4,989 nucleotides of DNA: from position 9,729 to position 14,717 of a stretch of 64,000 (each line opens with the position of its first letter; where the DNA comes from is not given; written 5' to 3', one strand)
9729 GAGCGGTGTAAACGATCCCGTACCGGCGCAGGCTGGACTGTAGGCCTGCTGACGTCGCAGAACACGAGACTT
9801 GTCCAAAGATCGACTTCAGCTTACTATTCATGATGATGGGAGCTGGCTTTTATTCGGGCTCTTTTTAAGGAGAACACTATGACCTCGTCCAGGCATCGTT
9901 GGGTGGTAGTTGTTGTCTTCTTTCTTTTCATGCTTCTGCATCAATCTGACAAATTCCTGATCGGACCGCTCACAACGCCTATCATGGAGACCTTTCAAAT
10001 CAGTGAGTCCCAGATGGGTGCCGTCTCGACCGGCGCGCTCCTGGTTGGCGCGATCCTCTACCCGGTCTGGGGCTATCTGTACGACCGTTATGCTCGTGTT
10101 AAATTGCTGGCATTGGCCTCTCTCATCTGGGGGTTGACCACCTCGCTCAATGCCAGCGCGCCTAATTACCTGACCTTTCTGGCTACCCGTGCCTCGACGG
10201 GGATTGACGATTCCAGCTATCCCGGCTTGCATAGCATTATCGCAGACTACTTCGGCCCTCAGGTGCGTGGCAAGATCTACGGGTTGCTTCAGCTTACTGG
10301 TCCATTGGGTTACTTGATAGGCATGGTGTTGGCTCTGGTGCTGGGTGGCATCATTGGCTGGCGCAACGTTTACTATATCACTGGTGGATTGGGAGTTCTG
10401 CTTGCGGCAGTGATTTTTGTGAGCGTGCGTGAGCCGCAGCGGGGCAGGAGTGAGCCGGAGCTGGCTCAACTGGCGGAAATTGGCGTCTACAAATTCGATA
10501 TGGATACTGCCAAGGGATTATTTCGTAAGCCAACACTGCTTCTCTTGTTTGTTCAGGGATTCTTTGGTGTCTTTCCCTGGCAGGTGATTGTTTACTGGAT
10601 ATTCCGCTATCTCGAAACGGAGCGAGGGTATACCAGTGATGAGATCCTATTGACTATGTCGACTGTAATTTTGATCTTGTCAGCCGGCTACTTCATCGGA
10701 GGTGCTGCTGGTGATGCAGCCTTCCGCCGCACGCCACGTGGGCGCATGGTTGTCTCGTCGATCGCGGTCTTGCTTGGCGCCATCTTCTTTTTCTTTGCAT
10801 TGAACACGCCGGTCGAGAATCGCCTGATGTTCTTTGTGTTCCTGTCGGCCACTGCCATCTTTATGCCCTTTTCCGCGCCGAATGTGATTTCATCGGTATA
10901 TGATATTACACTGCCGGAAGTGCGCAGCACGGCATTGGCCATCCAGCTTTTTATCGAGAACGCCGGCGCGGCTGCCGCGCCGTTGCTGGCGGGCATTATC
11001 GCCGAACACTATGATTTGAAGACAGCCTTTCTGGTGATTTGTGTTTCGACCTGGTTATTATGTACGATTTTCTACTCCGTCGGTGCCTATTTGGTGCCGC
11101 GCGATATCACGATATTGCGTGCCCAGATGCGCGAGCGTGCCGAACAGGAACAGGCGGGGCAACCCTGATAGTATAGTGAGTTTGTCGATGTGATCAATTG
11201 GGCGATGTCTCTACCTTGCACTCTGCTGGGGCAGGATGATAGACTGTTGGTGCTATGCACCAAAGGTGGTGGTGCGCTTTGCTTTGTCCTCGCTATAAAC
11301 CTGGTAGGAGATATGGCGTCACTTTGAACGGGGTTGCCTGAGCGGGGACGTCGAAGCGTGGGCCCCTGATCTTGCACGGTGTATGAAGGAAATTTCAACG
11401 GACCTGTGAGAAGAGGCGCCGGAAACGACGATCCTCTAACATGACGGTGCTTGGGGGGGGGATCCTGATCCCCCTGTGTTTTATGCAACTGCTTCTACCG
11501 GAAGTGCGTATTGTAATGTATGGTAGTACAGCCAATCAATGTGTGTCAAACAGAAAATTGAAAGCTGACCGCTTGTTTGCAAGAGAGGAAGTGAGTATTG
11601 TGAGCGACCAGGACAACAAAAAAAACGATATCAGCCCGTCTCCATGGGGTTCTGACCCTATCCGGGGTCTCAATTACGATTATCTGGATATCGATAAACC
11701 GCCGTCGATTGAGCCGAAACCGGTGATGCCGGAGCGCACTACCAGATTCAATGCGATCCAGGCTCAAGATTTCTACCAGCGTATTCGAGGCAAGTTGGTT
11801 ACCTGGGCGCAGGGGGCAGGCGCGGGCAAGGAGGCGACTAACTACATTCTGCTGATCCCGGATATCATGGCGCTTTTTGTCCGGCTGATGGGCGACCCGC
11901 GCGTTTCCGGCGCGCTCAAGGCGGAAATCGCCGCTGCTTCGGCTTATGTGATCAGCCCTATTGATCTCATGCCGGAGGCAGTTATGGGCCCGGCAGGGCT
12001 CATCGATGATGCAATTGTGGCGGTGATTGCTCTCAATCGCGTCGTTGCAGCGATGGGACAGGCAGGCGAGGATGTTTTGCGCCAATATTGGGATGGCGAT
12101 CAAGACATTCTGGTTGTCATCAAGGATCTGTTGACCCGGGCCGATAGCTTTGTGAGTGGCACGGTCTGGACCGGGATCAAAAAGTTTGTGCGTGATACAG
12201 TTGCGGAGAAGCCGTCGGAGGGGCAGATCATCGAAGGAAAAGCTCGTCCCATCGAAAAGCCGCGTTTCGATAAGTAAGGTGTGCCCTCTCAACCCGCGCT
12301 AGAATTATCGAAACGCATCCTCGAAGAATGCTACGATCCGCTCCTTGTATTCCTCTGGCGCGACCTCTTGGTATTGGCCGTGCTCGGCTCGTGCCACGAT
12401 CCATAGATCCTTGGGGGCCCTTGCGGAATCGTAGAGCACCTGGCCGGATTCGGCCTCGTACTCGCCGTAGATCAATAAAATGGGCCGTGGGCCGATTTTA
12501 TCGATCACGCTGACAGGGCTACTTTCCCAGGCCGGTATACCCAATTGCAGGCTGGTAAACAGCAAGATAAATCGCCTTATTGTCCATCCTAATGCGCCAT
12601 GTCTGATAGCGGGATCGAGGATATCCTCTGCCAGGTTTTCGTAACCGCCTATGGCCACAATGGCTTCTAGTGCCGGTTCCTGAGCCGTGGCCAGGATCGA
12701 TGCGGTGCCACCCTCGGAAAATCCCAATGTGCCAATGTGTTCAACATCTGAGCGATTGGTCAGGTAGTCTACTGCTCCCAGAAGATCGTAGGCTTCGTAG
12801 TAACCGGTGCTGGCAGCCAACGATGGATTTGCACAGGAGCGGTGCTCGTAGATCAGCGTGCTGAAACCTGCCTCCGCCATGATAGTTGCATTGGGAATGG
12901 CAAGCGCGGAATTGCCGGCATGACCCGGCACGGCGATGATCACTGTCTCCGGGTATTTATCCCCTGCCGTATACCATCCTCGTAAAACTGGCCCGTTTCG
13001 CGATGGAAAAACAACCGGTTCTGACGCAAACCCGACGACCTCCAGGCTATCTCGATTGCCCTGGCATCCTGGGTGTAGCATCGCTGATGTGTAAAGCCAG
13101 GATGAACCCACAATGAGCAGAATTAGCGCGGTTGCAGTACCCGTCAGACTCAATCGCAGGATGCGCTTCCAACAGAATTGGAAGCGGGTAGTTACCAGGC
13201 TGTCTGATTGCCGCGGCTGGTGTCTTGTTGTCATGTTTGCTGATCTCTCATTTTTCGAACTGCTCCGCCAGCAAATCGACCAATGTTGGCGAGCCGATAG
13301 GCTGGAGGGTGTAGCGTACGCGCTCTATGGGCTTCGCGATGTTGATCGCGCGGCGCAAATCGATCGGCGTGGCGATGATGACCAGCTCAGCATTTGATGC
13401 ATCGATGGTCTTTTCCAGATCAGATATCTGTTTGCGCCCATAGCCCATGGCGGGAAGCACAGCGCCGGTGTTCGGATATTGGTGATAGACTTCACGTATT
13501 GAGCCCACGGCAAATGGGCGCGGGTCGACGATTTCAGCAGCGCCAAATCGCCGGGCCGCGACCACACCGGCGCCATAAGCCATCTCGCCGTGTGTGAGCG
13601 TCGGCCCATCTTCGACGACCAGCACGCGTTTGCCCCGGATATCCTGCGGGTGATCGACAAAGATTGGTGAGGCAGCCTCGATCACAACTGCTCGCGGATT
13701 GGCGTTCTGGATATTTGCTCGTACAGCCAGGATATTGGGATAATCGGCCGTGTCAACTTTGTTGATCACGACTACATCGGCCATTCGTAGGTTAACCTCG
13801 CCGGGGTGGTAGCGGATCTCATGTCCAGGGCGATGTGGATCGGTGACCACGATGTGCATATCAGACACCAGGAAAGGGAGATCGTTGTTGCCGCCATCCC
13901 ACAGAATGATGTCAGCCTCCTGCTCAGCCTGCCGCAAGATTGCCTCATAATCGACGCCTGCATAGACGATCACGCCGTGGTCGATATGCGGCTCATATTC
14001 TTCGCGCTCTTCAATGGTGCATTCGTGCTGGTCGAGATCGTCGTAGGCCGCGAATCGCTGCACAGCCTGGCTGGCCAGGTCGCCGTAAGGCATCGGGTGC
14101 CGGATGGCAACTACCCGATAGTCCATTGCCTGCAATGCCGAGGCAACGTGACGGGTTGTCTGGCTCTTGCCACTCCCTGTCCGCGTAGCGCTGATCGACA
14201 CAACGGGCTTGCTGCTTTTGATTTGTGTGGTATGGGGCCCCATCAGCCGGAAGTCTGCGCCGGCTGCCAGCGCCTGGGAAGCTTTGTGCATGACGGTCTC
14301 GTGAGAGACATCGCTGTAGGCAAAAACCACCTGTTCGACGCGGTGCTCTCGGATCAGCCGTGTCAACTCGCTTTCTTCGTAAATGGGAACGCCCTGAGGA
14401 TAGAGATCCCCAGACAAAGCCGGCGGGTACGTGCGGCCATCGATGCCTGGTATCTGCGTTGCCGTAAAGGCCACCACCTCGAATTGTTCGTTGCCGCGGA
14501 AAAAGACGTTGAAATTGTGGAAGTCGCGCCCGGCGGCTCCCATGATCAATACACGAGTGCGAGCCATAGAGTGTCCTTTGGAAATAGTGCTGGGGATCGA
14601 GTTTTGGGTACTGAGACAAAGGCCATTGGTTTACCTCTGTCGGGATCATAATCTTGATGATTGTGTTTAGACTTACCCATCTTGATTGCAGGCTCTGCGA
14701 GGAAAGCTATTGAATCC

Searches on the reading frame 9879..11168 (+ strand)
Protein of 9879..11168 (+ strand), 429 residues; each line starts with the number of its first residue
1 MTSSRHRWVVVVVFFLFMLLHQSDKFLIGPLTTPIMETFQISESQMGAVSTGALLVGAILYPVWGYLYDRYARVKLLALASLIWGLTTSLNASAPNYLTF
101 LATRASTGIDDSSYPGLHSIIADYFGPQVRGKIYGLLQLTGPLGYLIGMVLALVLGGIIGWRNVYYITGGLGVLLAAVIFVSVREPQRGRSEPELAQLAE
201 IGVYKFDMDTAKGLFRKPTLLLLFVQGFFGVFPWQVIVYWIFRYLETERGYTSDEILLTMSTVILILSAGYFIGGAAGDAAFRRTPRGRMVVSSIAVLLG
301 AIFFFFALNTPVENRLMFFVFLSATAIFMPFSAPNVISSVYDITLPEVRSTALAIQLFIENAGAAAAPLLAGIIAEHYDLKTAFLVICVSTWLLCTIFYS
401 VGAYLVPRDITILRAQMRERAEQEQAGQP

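Call 12: search_protein_families(library=pfam, proteins=[window:9879-11168:+], max_evalue=0.0001)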
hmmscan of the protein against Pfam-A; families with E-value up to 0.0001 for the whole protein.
window:9879-11168:+ (429 aa): 1 family
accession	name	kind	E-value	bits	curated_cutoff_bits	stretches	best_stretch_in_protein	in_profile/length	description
PF07690.21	MFS_1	-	4.5e-49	167.7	33.4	2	15-310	2-291/347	Major Facilitator Superfamily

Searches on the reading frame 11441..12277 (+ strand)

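Call 12: search_protein_families(library=pfam, proteins=[window:11441-12277:+], max_evalue=0.0001)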
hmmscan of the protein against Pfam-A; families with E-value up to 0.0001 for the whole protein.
window:11441-12277:+ (278 aa): 1 family
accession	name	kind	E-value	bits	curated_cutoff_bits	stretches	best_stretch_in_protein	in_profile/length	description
PF06803.17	DUF1232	-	5.6e-10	39.2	23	1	160-195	2-36/37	Protein of unknown function (DUF1232)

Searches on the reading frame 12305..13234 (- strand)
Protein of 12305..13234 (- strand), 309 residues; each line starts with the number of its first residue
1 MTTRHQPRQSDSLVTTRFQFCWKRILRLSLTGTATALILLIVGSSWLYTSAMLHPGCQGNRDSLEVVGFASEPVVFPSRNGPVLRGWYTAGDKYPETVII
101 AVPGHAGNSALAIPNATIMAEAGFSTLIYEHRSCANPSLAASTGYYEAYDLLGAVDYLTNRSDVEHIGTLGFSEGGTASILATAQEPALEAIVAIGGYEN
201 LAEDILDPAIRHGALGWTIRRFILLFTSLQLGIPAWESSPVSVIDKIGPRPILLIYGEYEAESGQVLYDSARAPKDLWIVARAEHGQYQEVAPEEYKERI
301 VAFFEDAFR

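Call 12: search_protein_families(library=pfam, proteins=[window:12305-13234:-], max_evalue=0.0001)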
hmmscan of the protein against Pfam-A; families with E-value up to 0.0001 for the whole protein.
window:12305-13234:- (309 aa): 0 families

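Call 96: search_protein_families(library=pfam, proteins=[window:12305-13231:-], max_evalue=0.1)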
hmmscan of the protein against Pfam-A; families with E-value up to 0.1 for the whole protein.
window:12305-13231:- (308 aa): 6 families
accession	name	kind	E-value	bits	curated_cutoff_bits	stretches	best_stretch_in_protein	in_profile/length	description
PF02129.25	Peptidase_S15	-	0.00071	19.8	23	1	118-203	47-135/262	X-Pro dipeptidyl-peptidase (S15 family)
PF12740.14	PETase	-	0.0012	18.7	28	1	96-197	55-158/263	PET hydrolase-like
PF00326.27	Peptidase_S9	-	0.0065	16.4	22.6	1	140-193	38-94/213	Prolyl oligopeptidase family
PF00561.26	Abhydrolase_1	-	0.01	15.9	25.8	1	97-196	2-102/245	alpha/beta hydrolase fold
PF08840.17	BAAT_C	-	0.055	14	20.9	1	153-198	9-56/210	BAAT / Acyl-CoA thioester hydrolase C terminal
PF12146.15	Hydrolase_4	-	0.064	13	27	1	94-204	3-117/239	Serine aminopeptidase, S33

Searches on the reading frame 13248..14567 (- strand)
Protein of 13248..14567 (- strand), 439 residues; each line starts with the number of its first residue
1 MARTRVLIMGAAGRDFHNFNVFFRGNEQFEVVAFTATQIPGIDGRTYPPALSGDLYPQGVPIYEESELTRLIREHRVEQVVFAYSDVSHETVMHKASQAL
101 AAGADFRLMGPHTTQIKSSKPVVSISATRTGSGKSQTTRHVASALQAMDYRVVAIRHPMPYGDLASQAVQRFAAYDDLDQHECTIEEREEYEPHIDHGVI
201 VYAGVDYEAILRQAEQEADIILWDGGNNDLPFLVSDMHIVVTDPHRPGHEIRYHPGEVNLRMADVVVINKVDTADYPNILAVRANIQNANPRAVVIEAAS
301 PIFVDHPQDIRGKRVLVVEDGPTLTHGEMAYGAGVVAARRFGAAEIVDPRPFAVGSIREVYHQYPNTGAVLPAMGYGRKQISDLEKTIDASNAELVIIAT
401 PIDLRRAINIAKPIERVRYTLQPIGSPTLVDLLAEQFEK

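Call 12: search_protein_families(library=pfam, proteins=[window:13248-14567:-], max_evalue=0.0001)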
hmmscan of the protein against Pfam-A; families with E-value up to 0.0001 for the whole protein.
window:13248-14567:- (439 aa): 0 families

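Call 96: search_protein_families(library=pfam, proteins=[window:13248-14564:-], max_evalue=0.1)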
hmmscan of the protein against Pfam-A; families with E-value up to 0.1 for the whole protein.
window:13248-14564:- (438 aa): 4 families
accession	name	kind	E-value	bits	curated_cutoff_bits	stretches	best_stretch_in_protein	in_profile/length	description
PF02492.25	cobW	-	0.0017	18.4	20.7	1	234-295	115-179/180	CobW/HypB/UreG, nucleotide-binding domain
PF01656.29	CbiA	-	0.003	18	25.4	1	123-154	2-33/125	CobQ/CobB/MinD/ParA nucleotide binding domain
PF09140.17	MipZ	-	0.02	14.7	20.7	1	122-224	3-107/262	ATPase MipZ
PF02606.20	LpxK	-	0.071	12.6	27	0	112-268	28-185/328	Tetraacyldisaccharide-1-P 4'-kinase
